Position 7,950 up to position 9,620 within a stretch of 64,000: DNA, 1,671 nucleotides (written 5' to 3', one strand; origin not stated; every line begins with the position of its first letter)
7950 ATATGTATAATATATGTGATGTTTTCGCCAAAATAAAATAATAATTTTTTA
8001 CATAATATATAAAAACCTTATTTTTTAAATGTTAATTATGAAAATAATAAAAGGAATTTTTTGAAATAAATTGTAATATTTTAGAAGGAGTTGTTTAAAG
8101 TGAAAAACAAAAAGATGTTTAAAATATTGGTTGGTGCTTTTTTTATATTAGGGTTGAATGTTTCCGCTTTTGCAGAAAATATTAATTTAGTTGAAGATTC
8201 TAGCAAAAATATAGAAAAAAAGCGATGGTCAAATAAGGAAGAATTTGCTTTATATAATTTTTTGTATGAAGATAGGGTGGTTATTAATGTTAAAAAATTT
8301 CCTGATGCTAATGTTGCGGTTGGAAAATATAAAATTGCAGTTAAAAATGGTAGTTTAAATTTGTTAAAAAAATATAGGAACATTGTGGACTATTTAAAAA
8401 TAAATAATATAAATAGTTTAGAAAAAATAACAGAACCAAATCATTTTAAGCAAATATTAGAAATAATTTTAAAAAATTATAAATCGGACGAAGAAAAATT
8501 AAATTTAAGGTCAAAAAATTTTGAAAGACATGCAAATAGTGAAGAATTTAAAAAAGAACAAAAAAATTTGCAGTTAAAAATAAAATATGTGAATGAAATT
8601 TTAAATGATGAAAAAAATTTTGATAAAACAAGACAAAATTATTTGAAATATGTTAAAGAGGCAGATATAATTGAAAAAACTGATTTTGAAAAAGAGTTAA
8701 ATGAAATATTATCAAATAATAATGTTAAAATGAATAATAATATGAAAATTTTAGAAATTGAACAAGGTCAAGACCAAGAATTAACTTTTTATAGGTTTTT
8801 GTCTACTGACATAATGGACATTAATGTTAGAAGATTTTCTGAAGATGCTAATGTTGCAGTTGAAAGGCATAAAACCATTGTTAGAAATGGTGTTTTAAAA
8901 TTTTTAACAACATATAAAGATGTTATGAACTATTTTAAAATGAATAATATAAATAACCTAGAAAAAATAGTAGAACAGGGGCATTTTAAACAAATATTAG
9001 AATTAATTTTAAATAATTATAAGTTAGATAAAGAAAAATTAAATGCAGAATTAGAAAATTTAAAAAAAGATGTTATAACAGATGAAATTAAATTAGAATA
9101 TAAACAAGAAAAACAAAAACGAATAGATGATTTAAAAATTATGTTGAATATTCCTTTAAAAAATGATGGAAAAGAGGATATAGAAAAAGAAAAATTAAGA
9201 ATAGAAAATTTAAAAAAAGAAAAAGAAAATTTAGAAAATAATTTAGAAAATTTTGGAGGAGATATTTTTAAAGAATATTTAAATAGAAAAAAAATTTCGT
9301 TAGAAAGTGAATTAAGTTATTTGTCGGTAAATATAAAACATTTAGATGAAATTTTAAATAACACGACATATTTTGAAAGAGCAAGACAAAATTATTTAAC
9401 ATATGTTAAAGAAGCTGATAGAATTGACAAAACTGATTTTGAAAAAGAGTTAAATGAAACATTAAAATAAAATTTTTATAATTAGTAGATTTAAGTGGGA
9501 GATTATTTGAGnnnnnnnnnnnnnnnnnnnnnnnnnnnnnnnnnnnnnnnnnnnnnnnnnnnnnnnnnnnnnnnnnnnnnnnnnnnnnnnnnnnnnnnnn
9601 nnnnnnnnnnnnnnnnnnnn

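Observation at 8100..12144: Tandem family of signal-peptide-bearing, lysine-rich proteins with no recognisable domain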

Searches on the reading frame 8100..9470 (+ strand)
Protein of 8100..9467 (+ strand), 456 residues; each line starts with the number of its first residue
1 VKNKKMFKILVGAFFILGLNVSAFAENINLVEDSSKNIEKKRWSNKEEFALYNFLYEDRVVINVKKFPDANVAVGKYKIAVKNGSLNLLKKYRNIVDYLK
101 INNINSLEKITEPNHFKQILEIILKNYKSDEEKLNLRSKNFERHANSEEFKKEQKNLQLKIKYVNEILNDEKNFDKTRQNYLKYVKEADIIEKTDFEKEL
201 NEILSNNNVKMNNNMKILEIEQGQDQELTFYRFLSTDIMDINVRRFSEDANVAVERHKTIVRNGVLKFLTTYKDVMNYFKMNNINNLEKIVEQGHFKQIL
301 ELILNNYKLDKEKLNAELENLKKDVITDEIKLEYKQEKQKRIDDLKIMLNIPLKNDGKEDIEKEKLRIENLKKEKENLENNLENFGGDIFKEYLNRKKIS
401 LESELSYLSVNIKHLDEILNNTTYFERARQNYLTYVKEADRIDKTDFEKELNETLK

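Call 3: search_protein_families(library=pfam, proteins=[window:8112-9470:+], max_evalue=1)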
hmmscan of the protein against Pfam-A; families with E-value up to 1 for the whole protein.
window:8112-9470:+ (452 aa): 0 families

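Call 4: search_protein_families(library=ncbifam, proteins=[window:8112-9470:+], max_evalue=1)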
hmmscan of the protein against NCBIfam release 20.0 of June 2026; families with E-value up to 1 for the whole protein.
window:8112-9470:+ (452 aa): 0 families

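Call 68: search_protein_families(library=phrogs, proteins=[window:8100-9467:+], max_evalue=0.01)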
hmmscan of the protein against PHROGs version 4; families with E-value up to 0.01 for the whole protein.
window:8100-9467:+ (456 aa): 1 family
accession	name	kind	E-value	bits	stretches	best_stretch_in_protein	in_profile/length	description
phrog_27387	-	unknown function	0.00054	21.3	0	62-102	40-78/98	-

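Call 69: search_protein_families(library=padloc, proteins=[window:8100-9467:+], max_evalue=0.01)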
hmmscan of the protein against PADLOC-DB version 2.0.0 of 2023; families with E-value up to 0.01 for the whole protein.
window:8100-9467:+ (456 aa): 0 families
